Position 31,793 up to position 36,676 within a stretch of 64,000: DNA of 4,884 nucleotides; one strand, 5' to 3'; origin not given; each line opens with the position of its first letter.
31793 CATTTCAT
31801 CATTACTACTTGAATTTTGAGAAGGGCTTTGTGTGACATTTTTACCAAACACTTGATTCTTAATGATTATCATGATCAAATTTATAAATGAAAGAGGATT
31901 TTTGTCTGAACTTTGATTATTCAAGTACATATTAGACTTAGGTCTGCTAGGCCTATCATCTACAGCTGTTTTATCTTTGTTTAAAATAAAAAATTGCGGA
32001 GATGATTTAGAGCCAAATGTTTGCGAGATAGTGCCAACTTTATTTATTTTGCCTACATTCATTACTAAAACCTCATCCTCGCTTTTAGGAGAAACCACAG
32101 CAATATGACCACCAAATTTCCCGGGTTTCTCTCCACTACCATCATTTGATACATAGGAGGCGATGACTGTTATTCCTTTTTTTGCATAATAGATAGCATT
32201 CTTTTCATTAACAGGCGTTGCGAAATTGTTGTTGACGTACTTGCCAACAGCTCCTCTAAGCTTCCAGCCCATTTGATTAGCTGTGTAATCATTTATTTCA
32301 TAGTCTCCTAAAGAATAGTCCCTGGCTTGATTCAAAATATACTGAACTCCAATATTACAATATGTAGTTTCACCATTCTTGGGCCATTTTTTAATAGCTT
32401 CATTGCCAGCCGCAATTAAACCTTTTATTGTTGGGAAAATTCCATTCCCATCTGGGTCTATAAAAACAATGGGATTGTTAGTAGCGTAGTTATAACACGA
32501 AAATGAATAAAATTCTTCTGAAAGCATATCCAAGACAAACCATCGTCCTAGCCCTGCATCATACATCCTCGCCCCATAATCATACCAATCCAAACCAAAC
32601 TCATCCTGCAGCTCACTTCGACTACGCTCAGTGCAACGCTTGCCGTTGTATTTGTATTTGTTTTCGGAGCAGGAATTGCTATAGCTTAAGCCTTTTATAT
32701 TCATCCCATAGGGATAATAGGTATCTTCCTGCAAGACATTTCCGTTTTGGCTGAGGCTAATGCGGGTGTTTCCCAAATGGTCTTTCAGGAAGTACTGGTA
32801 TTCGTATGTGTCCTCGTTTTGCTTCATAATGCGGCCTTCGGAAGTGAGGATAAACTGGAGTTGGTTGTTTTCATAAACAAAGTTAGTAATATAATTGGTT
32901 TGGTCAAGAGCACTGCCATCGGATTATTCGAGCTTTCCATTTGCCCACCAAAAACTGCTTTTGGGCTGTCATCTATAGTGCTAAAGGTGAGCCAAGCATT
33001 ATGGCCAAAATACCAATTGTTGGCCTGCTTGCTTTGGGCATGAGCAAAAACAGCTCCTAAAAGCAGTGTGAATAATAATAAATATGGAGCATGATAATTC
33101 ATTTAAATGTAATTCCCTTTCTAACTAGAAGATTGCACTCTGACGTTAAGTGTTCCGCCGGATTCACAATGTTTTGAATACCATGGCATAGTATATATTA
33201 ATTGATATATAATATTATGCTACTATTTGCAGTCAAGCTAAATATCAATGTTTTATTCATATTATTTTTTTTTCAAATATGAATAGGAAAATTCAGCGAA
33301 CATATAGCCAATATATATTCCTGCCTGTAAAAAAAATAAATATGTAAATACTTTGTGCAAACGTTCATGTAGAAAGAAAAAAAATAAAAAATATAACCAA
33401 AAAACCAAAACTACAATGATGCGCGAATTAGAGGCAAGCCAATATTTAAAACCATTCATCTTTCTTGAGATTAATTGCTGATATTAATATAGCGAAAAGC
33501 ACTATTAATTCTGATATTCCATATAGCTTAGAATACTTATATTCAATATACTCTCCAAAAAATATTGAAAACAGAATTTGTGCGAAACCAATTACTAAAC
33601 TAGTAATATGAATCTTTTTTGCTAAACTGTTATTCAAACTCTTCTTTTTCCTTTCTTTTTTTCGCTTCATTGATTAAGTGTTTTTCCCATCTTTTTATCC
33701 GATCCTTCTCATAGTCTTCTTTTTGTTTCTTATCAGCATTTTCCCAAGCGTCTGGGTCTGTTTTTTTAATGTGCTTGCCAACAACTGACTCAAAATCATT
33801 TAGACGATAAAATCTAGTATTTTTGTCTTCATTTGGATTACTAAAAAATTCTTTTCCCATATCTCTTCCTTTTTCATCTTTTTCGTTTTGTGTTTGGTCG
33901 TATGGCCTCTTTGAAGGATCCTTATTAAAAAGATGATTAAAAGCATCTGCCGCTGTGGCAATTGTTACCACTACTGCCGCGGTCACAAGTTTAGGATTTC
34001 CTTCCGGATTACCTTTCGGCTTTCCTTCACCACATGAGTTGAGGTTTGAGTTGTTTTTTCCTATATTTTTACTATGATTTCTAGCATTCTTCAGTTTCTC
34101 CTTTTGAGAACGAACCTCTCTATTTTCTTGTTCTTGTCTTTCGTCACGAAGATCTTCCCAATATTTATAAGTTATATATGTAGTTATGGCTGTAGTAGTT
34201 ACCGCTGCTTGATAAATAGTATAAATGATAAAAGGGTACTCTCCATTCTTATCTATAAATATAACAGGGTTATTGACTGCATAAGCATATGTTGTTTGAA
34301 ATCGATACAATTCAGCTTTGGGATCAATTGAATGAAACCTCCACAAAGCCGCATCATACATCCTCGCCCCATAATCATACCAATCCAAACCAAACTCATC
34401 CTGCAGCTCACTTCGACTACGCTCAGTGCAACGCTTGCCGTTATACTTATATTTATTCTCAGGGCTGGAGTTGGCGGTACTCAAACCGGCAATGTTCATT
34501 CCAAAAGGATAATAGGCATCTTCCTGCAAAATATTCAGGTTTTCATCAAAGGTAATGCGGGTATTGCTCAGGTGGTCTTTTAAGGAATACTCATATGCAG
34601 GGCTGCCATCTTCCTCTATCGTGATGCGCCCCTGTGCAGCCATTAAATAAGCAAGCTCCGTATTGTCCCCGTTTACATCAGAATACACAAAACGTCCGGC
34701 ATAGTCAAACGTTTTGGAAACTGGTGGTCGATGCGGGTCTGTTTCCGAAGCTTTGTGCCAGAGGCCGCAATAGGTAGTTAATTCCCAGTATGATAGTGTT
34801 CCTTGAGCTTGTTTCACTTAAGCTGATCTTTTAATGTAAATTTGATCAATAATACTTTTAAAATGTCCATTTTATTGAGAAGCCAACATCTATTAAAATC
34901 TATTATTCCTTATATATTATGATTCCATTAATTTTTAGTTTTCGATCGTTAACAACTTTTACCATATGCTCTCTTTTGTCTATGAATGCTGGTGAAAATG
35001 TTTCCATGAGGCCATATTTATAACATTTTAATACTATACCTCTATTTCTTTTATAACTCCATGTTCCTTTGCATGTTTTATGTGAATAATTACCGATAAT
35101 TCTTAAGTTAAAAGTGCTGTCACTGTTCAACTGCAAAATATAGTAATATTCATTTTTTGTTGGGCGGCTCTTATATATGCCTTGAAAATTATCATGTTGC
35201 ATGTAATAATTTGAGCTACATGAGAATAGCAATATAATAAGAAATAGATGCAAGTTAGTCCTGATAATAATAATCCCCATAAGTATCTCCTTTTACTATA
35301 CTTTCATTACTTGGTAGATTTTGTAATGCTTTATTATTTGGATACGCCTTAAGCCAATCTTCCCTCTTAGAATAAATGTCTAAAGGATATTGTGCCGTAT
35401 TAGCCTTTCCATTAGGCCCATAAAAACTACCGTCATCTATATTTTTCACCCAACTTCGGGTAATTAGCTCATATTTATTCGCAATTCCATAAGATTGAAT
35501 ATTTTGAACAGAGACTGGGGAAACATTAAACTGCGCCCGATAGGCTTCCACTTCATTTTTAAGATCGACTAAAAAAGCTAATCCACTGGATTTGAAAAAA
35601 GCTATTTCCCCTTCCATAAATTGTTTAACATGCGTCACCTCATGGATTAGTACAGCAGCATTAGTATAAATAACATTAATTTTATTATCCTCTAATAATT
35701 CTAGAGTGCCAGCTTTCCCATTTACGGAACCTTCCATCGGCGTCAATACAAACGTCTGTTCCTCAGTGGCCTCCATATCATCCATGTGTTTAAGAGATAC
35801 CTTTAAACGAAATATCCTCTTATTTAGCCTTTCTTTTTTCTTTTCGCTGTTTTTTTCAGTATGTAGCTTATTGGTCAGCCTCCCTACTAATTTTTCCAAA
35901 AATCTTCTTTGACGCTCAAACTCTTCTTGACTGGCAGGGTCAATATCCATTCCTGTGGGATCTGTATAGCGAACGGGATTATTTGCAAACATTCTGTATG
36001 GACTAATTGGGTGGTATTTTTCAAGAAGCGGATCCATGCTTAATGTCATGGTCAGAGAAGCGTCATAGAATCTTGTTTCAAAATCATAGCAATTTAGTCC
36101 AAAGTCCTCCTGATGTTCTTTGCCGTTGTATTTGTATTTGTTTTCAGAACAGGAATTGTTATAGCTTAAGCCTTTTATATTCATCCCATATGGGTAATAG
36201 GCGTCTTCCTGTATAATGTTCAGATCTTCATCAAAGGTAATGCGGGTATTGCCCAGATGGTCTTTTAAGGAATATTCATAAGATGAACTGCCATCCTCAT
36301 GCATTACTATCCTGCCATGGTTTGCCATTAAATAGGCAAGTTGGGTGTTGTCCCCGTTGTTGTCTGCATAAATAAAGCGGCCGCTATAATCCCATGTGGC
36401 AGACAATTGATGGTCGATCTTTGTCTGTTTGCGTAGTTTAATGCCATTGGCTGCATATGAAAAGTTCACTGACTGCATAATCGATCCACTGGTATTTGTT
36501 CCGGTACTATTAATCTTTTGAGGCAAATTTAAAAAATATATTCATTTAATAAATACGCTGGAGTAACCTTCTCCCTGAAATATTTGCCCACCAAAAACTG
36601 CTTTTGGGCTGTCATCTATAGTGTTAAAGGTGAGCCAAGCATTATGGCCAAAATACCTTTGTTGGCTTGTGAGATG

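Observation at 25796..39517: Array of eight orphan Rhs/YD C-terminal toxin cassettes with immunity-type genes and no full-length rhs gene in the window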

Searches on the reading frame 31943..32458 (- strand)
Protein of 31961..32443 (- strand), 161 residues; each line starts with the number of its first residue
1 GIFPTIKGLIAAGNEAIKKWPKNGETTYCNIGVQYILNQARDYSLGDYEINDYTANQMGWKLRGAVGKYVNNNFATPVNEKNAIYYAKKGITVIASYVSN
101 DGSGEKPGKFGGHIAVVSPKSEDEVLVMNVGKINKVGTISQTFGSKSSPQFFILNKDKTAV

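Call 70: predict_structure(protein=window:31961-32443:-)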
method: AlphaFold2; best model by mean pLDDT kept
length: 161 residues; sequences in the alignment: 1
mean_pLDDT: 35.5   pTM: 0.32
mean pLDDT of the five models: 35.5, 32.3, 32.1, 28.8, 28.5
residues with pLDDT >= 90: 0; 70-90: 0; 50-70: 17; < 50: 144
segments of 3 or more residues with pLDDT < 50: 1-84, 86-92, 96-116, 129-150, 153-155, 158-161
pLDDT, mean of each block of 10 residues (from residue 1): 31 36 31 29 25 22 25 30 43 46 36 46 54 33 36 45 39
secondary structure, 60 per line:
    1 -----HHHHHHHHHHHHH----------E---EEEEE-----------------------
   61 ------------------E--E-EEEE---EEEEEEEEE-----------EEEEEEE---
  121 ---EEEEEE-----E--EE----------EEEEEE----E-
elements in order: H6-18 E33-37 E84-87 E91-99 E111-117 E124-129 E150-155
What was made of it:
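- On Tse1/Tae1-like papain-fold amidase (unit E CT): The single-sequence AF2 model has pLDDT 35 (call 70) and no usable structure.
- Tried and rejected: AF2 of E_CT alone gave pLDDT 35 (call 70).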

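Call 71: search_protein_representatives(protein=window:31961-32443:-)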
Query: 161 residues. Proteins with E-value up to 0.001 (for the whole library): 48; up to 1e-10: 11; up to 1e-30: 1. The best 48 are listed.
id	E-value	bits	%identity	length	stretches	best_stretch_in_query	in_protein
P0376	1.9e-75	268.3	100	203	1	37-161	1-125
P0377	1.8e-27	112.4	47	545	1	1-159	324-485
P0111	3.9e-24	101.6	54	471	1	1-158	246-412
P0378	8.1e-20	87.5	50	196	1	45-157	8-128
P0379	5.5e-16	75.1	48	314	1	21-159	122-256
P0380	3.4e-15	72.5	46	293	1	1-161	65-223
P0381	3.8e-14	69.1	46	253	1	7-157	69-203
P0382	1.5e-12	63.9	45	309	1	26-158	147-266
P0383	1.6e-11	60.5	47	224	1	1-158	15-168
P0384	2.0e-11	60.2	45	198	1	1-158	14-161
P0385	6.7e-11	58.5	44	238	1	1-157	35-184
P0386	1.4e-10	57.5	42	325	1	1-157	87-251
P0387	2.0e-10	57.0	40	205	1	2-157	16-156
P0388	2.4e-10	56.7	53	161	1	71-157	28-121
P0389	8.9e-10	54.9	46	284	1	2-158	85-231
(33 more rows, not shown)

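Call 74: search_solved_structures(query=A5, max_evalue=10, show_alignments=1)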
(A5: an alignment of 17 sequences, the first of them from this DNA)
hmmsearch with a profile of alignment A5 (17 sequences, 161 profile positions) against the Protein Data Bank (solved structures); distinct sequences matched with E-value up to 10: 14.
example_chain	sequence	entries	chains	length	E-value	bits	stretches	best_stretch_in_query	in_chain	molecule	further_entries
7tvh_A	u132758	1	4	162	0.0002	24.5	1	20-140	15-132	Peptidoglycan amidase Tse1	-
4eqa_A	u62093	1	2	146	0.0002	24.5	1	18-139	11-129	Putative uncharacterized protein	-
4eob_A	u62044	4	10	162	0.00028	24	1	20-139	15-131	type VI amidase effector Tse1 | Putative uncharacterized protein | toxic effector Tse1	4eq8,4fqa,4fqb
4fgd_A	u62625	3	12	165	0.00029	24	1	20-139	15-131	Tse1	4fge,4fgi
3vpi_A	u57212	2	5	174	0.00031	23.9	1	18-139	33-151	type VI secretion exported 1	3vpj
4f0v_A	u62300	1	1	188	0.00036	23.7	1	16-139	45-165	Putative uncharacterized protein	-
4f4m_A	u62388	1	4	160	0.0028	20.8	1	53-139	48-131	papain peptidoglycan amidase effector Tse1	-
4f0w_A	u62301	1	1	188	0.0039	20.3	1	53-139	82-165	Putative uncharacterized protein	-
9ex5_A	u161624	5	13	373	0.29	14.2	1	98-133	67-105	Clathrin heavy chain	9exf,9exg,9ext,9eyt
9s6d_A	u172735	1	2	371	0.3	14.2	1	98-133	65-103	Clathrin heavy chain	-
3bif_A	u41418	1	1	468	0.42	13.7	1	96-133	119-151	PROTEIN (6-PHOSPHOFRUCTO-2-KINASE/ FRUCTOSE-2,6-BISPHOSPHATASE)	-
2bif_A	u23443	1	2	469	0.42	13.7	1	96-133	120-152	PROTEIN (6-PHOSPHOFRUCTO-2-KINASE/FRUCTOSE-2,6-BISPHOSPHATASE)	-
1bif_A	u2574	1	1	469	0.42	13.7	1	96-133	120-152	6-PHOSPHOFRUCTO-2-KINASE/ FRUCTOSE-2,6-BISPHOSPHATASE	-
7djs_A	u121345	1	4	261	0.95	12.5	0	45-89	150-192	SDR family oxidoreductase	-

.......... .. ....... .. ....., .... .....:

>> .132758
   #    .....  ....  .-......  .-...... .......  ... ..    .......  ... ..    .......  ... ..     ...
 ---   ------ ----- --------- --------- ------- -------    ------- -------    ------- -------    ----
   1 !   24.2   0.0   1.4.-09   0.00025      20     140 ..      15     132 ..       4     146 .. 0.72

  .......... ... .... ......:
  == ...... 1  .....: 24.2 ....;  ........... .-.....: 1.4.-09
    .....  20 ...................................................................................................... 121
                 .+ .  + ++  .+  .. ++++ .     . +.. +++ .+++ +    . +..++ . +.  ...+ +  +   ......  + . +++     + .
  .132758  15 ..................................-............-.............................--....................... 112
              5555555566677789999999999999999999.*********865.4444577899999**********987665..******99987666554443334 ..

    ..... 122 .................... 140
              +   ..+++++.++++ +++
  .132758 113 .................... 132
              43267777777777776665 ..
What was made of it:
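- Closest known: Tse1/Tae1 papain-fold peptidoglycan amidase effectors. Same: The unit E CT family aligns to Tse1 over about 120 residues with the catalytic Cys and His in register (call 74).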

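Call 75: search_protein_families(library=pfam, alignment_id=A5, max_evalue=1)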
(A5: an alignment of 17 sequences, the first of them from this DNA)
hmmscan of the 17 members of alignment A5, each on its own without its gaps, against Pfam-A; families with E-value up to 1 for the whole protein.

A. member 1, seq(172 aa): 1 family
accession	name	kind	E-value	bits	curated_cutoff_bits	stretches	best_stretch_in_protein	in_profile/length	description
PF24510.1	TXNDC16_3rd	-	0.079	13.4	27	0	53-73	33-53/92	TXNDC16 third thioredoxin-like domain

B. families by the number of members that match (of 17 scanned): 5 families
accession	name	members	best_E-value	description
PF05257.22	CHAP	2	0.011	CHAP domain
PF17267.7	DUF5333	1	0.06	Family of unknown function (DUF5333)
PF24510.1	TXNDC16_3rd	1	0.079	TXNDC16 third thioredoxin-like domain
PF04768.19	NAT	1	0.086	NAT, N-acetyltransferase, of N-acetylglutamate synthase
PF04616.20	Glyco_hydro_43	1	0.15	Glycosyl hydrolases family 43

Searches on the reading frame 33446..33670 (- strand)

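Call 36: search_protein_families(library=pfam, proteins=[window:33446-33670:-], max_evalue=1)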
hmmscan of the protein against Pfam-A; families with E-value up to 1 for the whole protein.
window:33446-33670:- (74 aa): 2 families
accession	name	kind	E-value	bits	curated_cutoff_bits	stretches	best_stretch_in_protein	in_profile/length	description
PF06166.18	DUF979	-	0.088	12.5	26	1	4-66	76-139/307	Protein of unknown function (DUF979)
PF05620.16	TMEM208_SND2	-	0.1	12.9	22.9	1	2-61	2-61/167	SRP-independent targeting protein 2/TMEM208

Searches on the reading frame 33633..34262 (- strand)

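Call 13: search_protein_families(library=pfam, proteins=[window:33633-34262:-], max_evalue=10)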
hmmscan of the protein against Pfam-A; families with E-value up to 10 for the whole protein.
seq(210 aa): 4 families
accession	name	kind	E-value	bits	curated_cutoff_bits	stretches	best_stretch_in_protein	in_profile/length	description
PF03606.21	DcuC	-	0.41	9.6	23.1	1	19-61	201-246/461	C4-dicarboxylate anaerobic carrier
PF02932.22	Neur_chan_memb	-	0.49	11.1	28.1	1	10-177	56-205/233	Neurotransmitter-gated ion-channel transmembrane region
PF01956.21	EMC3_TMCO1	-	0.63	10.2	27.1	1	9-70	13-75/169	Integral membrane protein EMC3/TMCO1-like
PF23413.1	zf_RING_Vps8_fungal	-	6.6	7.7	27.4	1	159-185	8-34/58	Vps8 RING zinc finger, fungal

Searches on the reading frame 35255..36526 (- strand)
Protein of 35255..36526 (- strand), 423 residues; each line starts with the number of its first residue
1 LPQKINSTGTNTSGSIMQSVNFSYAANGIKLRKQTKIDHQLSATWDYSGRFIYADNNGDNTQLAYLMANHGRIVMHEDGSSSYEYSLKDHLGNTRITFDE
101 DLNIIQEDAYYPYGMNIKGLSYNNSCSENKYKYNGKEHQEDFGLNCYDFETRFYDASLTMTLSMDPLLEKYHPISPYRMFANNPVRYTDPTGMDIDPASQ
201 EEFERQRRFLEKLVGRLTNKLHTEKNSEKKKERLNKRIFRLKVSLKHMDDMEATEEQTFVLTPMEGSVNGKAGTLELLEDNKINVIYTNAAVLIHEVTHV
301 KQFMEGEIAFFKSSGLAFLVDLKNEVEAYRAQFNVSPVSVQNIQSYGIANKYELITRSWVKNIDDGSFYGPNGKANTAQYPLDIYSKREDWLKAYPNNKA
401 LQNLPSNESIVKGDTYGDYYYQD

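Call 5: search_protein_families(library=pfam, proteins=[window:35255-36526:-], max_evalue=0.01)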
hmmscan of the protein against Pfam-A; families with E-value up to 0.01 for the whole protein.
window:35255-36526:- (423 aa): 0 families

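Call 6: search_protein_families(library=ncbifam, proteins=[window:35255-36526:-], max_evalue=0.01)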
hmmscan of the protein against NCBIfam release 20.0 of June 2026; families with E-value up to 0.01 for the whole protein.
window:35255-36526:- (423 aa): 1 family
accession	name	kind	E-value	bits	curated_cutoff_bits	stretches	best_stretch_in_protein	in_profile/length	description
TIGR03696.1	Rhs_assc_core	domain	5.2e-14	52.5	32.5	1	110-193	1-76/76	RHS repeat-associated core domain-containing protein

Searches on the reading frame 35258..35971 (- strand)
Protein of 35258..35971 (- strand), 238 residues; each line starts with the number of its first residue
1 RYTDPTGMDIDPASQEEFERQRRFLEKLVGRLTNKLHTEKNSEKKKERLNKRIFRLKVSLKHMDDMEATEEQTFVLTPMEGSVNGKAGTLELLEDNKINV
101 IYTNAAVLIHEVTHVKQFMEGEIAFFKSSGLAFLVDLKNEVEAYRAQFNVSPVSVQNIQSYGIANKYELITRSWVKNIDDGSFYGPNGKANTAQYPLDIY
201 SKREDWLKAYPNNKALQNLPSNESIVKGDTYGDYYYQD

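Call 13: search_protein_families(library=pfam, proteins=[window:35258-35971:-], max_evalue=10)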
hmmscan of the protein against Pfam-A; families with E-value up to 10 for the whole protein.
seq(238 aa): 3 families
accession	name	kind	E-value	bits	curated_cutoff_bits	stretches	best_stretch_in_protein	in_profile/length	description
PF20573.4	DUF6782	-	0.0081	15.9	27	1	39-121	24-107/241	Putative metallopeptidase family (DUF6782)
PF22569.1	DCD_C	-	0.054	13.3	22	1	117-184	13-86/192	2'-deoxycytidine 5'-triphosphate deaminase (DCD), C-terminal domain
PF23297.2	ACP_SdgA_C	-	0.14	12.7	27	1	133-178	45-87/95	Highly reducing polyketide synthase sdgA, C-terminal ACP domain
